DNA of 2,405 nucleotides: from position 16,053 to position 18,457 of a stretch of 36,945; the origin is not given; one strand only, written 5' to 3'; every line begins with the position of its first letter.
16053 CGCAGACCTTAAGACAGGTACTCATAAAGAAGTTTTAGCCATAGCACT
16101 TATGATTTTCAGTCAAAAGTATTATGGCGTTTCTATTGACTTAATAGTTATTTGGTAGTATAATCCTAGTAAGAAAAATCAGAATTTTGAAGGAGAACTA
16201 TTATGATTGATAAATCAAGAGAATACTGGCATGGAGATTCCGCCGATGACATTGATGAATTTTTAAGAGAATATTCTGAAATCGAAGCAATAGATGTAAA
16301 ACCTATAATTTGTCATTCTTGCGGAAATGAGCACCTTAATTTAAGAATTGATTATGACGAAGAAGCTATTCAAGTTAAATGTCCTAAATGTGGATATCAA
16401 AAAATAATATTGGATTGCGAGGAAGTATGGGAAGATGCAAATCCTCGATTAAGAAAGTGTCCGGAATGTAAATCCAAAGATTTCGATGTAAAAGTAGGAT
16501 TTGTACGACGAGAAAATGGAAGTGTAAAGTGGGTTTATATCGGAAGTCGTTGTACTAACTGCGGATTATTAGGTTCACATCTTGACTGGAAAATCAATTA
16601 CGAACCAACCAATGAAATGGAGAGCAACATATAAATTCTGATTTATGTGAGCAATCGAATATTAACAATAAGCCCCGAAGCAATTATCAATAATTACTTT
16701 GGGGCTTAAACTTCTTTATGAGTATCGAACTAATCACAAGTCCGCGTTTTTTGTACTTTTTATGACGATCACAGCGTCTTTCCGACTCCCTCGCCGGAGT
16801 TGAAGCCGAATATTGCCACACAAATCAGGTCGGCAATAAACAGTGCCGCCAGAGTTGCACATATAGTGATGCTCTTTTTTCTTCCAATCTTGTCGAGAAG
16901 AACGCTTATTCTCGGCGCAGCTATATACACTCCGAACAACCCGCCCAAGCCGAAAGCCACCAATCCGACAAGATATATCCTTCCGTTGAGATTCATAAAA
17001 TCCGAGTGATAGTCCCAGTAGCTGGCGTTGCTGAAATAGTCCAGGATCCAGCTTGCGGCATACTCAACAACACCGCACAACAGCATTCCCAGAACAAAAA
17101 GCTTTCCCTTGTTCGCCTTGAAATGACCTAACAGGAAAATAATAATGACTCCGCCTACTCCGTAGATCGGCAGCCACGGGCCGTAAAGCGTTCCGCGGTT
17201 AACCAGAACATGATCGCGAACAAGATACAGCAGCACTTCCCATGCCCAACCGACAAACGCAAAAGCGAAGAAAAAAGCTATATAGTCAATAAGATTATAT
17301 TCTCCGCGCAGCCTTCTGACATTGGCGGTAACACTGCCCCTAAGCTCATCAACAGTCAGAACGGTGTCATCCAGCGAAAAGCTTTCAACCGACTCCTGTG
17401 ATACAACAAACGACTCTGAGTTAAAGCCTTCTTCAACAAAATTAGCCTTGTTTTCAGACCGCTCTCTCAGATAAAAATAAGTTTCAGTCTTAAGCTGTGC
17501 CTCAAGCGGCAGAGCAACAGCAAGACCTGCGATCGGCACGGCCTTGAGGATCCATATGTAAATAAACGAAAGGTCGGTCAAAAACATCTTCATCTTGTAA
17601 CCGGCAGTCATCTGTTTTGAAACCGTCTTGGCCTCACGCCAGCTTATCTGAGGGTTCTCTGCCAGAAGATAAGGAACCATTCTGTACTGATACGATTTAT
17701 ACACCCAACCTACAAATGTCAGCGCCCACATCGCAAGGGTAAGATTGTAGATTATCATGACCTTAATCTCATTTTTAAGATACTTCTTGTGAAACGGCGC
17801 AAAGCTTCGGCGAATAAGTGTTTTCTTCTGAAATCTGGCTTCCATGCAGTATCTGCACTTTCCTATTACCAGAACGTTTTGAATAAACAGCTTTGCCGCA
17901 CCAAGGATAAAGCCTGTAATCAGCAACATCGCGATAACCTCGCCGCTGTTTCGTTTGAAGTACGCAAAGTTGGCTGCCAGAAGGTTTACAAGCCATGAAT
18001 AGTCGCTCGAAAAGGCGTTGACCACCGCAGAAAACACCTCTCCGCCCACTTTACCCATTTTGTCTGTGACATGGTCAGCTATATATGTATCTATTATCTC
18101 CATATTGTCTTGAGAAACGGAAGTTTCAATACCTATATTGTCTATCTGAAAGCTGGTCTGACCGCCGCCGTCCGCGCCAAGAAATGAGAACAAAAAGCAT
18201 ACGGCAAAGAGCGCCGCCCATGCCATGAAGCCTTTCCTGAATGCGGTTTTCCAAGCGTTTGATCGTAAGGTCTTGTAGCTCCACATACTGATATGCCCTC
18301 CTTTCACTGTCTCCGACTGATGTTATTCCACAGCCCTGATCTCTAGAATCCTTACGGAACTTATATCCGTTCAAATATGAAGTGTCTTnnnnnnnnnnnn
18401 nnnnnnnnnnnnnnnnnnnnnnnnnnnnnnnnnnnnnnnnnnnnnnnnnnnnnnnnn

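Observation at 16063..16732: Compact inverted-repeat-bounded module carrying its own promoter, one ORF and a hairpin (copy A)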

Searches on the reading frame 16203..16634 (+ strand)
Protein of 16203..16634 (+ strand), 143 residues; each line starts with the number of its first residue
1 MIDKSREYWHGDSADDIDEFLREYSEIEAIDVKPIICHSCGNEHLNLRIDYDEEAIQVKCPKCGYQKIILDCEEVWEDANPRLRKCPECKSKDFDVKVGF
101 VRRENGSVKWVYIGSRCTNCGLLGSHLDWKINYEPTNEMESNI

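Call 6: search_protein_families(library=pfam, proteins=[window:16203-16634:+], max_evalue=0.01)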
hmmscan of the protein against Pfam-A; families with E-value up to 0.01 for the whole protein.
window:16203-16634:+ (143 aa): 6 families
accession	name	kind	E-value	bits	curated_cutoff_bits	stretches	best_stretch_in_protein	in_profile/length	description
PF09723.15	Zn_ribbon_8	-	0.00014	22.3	34.4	0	37-65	8-34/41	Zinc ribbon domain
PF12773.13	DZR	-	0.0002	21.9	27.3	0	72-126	1-35/45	Double zinc ribbon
PF24042.1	DUF7351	-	0.00077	19.7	31.2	0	37-66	4-30/177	Domain of unknown function (DUF7351)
PF13248.11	Zn_ribbon_3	-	0.00077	19.3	27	0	84-97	3-17/26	zinc-ribbon domain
PF01155.25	HypA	-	0.00096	19.6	28.9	1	48-99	61-102/112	Hydrogenase/urease nickel incorporation, metallochaperone, hypA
PF01873.23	eIF-5_eIF-2B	-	0.0042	17.4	27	0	35-65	88-116/117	Domain found in IF2B/IF5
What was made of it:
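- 16188..16634 (+): Cargo A: SD (GAAGGAG, 16189-16195) plus ORF 16203-16634. The 143-aa product has 8 invariant Cys in four CxxC motifs (double Zn ribbon); function unknown. Weak Zn-ribbon Pfam hits only (call 6).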

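Call 9: find_encoding_contigs(protein=window:16203-16634:+, flank=6000, max_places=8)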
Protein window:16203-16634:+ (143 aa): no gene with exactly this product is on record in the collection.

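Call 63: find_homologous_proteins(query=window:16203-16634:+, max_evalue=0.001)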
Query window:16203-16634:+ (143 aa): 106 proteins with E <= 0.001 among 109 candidates.
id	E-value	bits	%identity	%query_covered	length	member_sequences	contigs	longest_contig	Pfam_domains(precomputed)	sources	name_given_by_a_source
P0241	6.9e-95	333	99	100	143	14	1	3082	-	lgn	-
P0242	7.9e-77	274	79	100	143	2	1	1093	-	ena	-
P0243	2.0e-72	260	73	100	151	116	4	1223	-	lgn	-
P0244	2.3e-72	260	77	100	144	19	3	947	-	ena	-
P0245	3.4e-72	259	72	100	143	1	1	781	-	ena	-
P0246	8.5e-71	255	75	100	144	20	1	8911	-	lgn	-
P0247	6.9e-70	252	74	100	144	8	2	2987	-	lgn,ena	-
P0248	5.0e-69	249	70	100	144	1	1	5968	-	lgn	-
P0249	1.9e-68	247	72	100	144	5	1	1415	-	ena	-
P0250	2.0e-68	247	74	100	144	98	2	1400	-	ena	-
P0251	2.6e-68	247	73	100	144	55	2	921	-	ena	-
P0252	1.3e-67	245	72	100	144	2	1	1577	-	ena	-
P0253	2.2e-67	244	73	100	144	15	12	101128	-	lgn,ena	-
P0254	2.2e-67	244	72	100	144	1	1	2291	-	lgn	-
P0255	5.1e-67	243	69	100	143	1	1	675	-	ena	-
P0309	2.8e-58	214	64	100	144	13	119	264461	-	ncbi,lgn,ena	-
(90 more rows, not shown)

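Call 64: find_encoding_contigs(protein=P0241, flank=3000, max_places=4)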
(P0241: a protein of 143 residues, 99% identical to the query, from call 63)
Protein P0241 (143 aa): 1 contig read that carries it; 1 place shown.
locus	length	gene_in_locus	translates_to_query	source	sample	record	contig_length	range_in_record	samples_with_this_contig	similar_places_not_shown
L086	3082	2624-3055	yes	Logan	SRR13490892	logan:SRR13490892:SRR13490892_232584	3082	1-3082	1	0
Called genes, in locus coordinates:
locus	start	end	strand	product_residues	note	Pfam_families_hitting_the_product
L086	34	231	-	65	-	-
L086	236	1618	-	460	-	PF01554:MatE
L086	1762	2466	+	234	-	PF08713:DNA_alkylation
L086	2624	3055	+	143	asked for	-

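Call 65: find_encoding_contigs(protein=P0253, flank=2500, max_places=10)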
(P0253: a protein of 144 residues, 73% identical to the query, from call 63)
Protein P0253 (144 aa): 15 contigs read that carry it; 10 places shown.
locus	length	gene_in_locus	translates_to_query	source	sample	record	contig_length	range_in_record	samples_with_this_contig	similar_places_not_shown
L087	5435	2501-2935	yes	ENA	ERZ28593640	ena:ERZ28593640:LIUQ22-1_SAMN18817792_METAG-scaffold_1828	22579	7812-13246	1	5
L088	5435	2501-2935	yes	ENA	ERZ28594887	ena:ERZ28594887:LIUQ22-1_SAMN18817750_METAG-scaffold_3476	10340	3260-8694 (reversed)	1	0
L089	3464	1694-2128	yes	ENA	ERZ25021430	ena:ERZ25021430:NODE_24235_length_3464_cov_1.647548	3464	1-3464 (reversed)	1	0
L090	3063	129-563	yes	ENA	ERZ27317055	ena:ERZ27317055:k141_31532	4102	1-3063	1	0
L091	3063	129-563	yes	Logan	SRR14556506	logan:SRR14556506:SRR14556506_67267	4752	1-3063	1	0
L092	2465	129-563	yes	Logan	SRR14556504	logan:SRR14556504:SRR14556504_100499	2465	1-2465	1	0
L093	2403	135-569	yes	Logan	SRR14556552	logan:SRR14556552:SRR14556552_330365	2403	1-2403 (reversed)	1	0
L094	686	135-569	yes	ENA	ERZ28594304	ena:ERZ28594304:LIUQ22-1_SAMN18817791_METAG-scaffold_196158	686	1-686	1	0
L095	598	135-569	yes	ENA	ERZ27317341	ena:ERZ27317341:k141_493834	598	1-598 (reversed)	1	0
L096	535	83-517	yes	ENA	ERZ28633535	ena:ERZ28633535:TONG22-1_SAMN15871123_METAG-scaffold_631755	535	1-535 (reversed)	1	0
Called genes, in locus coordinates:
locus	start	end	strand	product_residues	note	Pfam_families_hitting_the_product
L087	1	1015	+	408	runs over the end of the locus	PF02073:Peptidase_M29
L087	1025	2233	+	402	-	PF01546:Peptidase_M20, PF07687:M20_dimer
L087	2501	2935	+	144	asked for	-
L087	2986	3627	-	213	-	PF00486:Trans_reg_C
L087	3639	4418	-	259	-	PF00160:Pro_isomerase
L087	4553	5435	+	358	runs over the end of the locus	PF01594:AI-2E_transport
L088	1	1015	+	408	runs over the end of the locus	PF02073:Peptidase_M29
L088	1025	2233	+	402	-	PF01546:Peptidase_M20, PF07687:M20_dimer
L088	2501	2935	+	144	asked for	-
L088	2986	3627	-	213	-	PF00486:Trans_reg_C (weak)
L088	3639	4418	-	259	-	PF00160:Pro_isomerase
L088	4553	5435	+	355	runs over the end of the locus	PF01594:AI-2E_transport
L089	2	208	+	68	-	?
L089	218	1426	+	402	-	PF01546:Peptidase_M20, PF07687:M20_dimer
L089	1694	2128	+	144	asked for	-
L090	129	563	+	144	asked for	-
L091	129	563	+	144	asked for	-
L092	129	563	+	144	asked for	-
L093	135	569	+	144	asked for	-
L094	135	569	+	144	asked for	-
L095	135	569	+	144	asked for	-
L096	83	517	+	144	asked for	-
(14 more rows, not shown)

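Call 66: find_encoding_contigs(protein=P0309, flank=2500, max_places=10)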
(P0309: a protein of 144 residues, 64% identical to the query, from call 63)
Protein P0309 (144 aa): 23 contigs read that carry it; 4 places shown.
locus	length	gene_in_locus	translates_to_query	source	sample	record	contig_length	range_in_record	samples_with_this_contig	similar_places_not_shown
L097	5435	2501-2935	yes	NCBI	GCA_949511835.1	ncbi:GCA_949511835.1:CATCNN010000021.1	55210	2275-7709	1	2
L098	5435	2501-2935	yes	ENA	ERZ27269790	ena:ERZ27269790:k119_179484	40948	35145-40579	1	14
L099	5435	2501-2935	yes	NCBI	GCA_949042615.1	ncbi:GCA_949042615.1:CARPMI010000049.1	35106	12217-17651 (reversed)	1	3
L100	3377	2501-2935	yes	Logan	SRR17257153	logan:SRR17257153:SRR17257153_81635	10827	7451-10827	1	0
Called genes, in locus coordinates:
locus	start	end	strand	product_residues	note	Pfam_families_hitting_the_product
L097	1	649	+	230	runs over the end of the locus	-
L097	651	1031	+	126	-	-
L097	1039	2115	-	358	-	-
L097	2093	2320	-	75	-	-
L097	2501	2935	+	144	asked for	-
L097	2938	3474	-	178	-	PF07931:CPT, PF13238:AAA_18 (weak), PF13671:AAA_33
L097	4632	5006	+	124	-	PF03965:Penicillinase_R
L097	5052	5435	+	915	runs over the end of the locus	PF05569:Peptidase_M56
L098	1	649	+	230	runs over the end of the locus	-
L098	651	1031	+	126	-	-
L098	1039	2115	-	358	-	-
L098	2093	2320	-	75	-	-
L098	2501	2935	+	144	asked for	-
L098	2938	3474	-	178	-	PF07931:CPT, PF13238:AAA_18 (weak), PF13671:AAA_33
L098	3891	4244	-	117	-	-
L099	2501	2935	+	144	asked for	-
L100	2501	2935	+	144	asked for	-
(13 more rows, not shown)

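Call 78: search_protein_families(library=padloc, max_evalue=0.01, proteins=[window:16203-16634:+])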
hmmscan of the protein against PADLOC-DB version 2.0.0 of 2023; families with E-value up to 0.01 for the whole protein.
window:16203-16634:+ (143 aa): 1 family
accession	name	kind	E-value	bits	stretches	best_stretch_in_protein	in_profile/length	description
PDLC04447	PDC-M14A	-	0.0018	16.6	0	37-68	22-54/152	-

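Call 83: predict_structure(alignment_id=A4)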
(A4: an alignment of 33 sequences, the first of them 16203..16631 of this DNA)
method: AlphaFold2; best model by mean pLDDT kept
length: 143 residues; sequences in the alignment: 33
mean_pLDDT: 91.4   pTM: 0.85
mean pLDDT of the five models: 91.4, 86.9, 85.9, 82.9, 80.5
residues with pLDDT >= 90: 102; 70-90: 36; 50-70: 5; < 50: 0
segments of 3 or more residues with pLDDT < 50: none
pLDDT, mean of each block of 10 residues (from residue 1): 92 96 94 94 95 90 90 73 95 97 93 96 91 86 81
secondary structure, 60 per line:
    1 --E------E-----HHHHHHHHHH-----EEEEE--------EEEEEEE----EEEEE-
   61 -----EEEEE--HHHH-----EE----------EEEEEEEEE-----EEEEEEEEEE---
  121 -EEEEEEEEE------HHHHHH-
elements in order: H16-25 E31-35 E44-50 E55-59 E66-70 H73-76 E94-102 E108-117 E122-130 H137-142

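Call 86: fold_search(model_id=the predicted structure, library=pdb)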
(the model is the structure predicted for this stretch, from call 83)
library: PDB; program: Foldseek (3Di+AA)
matches with E <= 10: 285; with E <= 0.001: 0
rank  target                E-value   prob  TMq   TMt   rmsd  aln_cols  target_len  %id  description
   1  8qsz_I                2.4e-03  0.91  0.19  0.28  21.9       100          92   20  Structure of s. pombe RNA polymerase II in complex with DSIF and Rat1/Rai1 (released 2024-10-23)
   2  3cqz_I                7.1e-03  0.85  0.21  0.25  21.1       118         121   19  Crystal structure of 10 subunit RNA polymerase II in complex with the inhibitor alpha-amanitin (released 2008-07-22)
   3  3how_I                9.8e-03  0.75  0.19  0.24  20.8       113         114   22  Complete RNA polymerase II elongation complex III with a T-U mismatch and a frayed RNA 3'-uridine (released 2009-07-28)
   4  8xrm_I                2.2e-02  0.69  0.21  0.26  22.2       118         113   18  RNA polymerase II elongation complex with DSIF, SPT6, and ELOF1 transcribing genomic DNA extracted from human nuclei (released 2025-05-07)
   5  7ui9_I                2.3e-02  0.69  0.21  0.25  22.4       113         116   19  Core Mediator-PICearly (Copy A) (released 2023-02-15)
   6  3i4n_I                3.4e-02  0.54  0.19  0.23  21.6       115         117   20  8-oxoguanine containing RNA polymerase II elongation complex E (released 2009-09-08)
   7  2ja5_I                8.3e-02  0.28  0.18  0.22  21.6       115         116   20  CPD lesion containing RNA Polymerase II elongation complex A (released 2007-02-20)
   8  8v1j_A                3.8e-01  0.20  0.25  0.30  11.5       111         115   14  Structure of an allelic variant of Puccinia graminis f. sp. tritici (Pgt) effector AvrSr27 (AvrSr27-1) (released 2024-06-12)
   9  2e9h_MODEL_1_A        4.3e-01  0.38  0.25  0.23   9.7        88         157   15  Solution structure of the eIF-5_eIF-2B domain from human Eukaryotic translation initiation factor 5 (released 2008-01-15)
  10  4jnf                  5.9e-01  0.13  0.25  0.19   8.5       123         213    7  Allosteric opening of the polypeptide-binding site when an Hsp70 binds ATP (released 2013-05-29)
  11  2w68_C                6.2e-01  0.04  0.17  0.14  14.0       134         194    7  ENHANCING THE RECEPTOR AFFINITY OF THE SIALIC ACID-BINDING DOMAIN OF VIBRIO CHOLERAE SIALIDASE THROUGH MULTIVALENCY (released 2008-12-30)
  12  9h6y_o                7.0e-01  0.21  0.25  0.24   9.4        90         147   20  Late-stage 48S Initiation Complex (LS48S IC) guided by the trans-RNA (released 2025-12-10)
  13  9gjp_7                7.0e-01  0.03  0.11  0.05  16.5       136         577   12  OCCM maturation intermediate stalled with an Arginine Finger mutation in Mcm5: Conformer 2 (released 2025-03-05)
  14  4r5g_B                8.7e-01  0.10  0.25  0.19  10.8       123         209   10  Crystal structure of the DnaK C-terminus with the inhibitor PET-16 (released 2014-09-10)
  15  6wgf_7                9.2e-01  0.02  0.10  0.04  16.8       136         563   12  Atomic model of mutant Mcm2-7 hexamer with Mcm6 WHD truncation (released 2020-07-15)
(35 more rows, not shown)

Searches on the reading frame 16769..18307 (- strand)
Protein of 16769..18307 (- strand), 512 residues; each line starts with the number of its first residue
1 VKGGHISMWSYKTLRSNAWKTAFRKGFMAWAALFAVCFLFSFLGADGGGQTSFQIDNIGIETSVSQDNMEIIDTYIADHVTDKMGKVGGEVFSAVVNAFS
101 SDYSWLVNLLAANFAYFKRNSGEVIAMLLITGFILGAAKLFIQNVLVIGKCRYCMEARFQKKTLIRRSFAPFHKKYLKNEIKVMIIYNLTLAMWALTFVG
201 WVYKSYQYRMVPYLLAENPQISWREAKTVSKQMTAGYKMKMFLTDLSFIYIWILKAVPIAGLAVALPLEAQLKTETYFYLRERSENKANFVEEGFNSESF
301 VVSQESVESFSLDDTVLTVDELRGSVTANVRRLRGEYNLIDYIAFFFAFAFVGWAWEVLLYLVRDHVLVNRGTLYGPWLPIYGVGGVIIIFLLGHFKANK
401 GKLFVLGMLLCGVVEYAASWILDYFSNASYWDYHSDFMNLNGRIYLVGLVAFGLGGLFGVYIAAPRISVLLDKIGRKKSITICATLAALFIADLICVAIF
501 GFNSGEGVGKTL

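Call 6: search_protein_families(library=pfam, proteins=[window:16769-18307:-], max_evalue=0.01)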
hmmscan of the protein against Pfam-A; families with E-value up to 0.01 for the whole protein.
window:16769-18307:- (512 aa): 2 families
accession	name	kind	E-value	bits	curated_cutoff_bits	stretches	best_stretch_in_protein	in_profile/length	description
PF06541.16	ABC_trans_CmpB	-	5.7e-38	130.9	25.9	1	345-496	2-149/151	Putative ABC-transporter type IV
PF06161.16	DUF975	-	9.1e-08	32.7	34.8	1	203-259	161-217/243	Protein of unknown function (DUF975)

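Call 28: find_related_loci(query=window:16769-18307:-, collection=metagenome_contigs, flank=4000)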
Query window:16769-18307:- (512 aa) in metagenome_contigs; peptide patterns used: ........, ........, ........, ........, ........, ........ (x = any residue, [..] = any of these).
85 stretches matched a pattern; 3 encode a relative of the query (tblastn E <= 1e-3); 3 distinct loci.
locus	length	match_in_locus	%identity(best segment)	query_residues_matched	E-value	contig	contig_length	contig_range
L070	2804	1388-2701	30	137-508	1e-54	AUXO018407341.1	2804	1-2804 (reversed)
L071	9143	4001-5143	36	126-512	9e-65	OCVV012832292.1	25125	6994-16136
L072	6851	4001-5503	28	72-508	5e-57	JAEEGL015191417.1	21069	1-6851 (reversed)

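Call 29: find_homologous_proteins(query=window:16769-18307:-, max_evalue=1e-30)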
Query window:16769-18307:- (512 aa): 274 proteins with E <= 1e-30 among 8000 candidates; the best 120 are listed.
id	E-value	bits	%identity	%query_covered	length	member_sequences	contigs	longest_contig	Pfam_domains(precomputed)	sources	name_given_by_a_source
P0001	0.0e+0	1124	99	99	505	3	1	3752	PF06161.17,PF06541.17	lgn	-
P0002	5.5e-204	697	61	99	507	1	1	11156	PF06161.17,PF06541.17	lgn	-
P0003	1.1e-191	656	57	99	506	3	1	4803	PF06161.17,PF06541.17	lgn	-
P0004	1.8e-168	580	51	98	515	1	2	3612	PF06541.17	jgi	-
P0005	9.7e-168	577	50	98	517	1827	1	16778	PF06161.17,PF06541.17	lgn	-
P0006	2.4e-167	576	50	98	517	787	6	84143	PF06161.17,PF06541.17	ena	-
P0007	1.9e-165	570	50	98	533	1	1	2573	PF06161.17,PF06541.17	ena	-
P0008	1.5e-160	553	51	97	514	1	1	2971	PF06161.17,PF06541.17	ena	-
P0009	6.1e-160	551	51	98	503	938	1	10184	PF06161.17,PF06541.17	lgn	-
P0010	8.8e-160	551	50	97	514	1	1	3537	PF06161.17,PF06541.17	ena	-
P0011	1.1e-159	550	49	98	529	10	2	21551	PF06161.17,PF06541.17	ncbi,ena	-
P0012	1.0e-158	547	50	98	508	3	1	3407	PF06161.17,PF06541.17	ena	-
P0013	1.5e-158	547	50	98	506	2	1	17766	PF06161.17,PF06541.17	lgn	-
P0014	1.8e-158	547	51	98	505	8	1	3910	PF06161.17,PF06541.17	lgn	-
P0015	2.8e-155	536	50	98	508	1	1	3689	PF06161.17,PF06541.17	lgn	-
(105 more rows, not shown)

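Call 30: find_encoding_contigs(protein=P0001, flank=6000, max_places=6)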
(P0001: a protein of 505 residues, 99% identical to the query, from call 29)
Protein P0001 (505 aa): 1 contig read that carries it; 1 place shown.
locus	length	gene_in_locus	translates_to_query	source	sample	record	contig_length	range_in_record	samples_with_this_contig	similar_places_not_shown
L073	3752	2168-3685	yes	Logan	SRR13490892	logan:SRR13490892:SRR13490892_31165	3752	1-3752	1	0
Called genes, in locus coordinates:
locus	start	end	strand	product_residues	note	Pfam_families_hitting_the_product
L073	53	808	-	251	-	PF02517:Rce1-like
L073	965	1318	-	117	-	-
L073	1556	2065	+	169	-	-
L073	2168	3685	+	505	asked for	PF06161:DUF975 (weak), PF06541:ABC_trans_CmpB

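Call 31: find_encoding_contigs(protein=P0002, flank=6000, max_places=6)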
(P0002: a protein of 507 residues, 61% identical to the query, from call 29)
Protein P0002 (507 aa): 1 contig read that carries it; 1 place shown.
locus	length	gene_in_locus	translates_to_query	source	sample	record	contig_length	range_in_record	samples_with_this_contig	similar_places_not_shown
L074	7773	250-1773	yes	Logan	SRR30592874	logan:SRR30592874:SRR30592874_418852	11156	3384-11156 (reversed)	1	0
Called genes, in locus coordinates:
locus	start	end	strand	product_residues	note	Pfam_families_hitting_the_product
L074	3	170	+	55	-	?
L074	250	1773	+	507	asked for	PF06161:DUF975, PF06541:ABC_trans_CmpB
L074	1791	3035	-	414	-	PF03453:MoeA_N, PF00994:MoCF_biosynth, PF03454:MoeA_C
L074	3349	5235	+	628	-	PF03453:MoeA_N, PF00994:MoCF_biosynth, PF03454:MoeA_C, PF12727:PBP_like, PF12974:Phosphonate-bd (weak)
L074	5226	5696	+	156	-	PF01967:MoaC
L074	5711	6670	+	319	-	PF01145:Band_7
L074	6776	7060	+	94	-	-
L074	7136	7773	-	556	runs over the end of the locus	PF00496:SBP_bac_5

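Call 32: find_encoding_contigs(protein=P0003, flank=6000, max_places=6)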
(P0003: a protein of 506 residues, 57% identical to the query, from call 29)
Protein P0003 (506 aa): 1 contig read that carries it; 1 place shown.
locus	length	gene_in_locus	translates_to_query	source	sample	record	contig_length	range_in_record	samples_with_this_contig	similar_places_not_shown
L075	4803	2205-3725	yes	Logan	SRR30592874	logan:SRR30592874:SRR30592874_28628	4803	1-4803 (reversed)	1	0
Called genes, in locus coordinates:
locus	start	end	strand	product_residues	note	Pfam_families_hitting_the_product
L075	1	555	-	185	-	?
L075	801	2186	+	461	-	PF04087:DUF389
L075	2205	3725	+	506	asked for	PF06161:DUF975, PF06541:ABC_trans_CmpB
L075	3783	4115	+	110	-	PF03992:ABM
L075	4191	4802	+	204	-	?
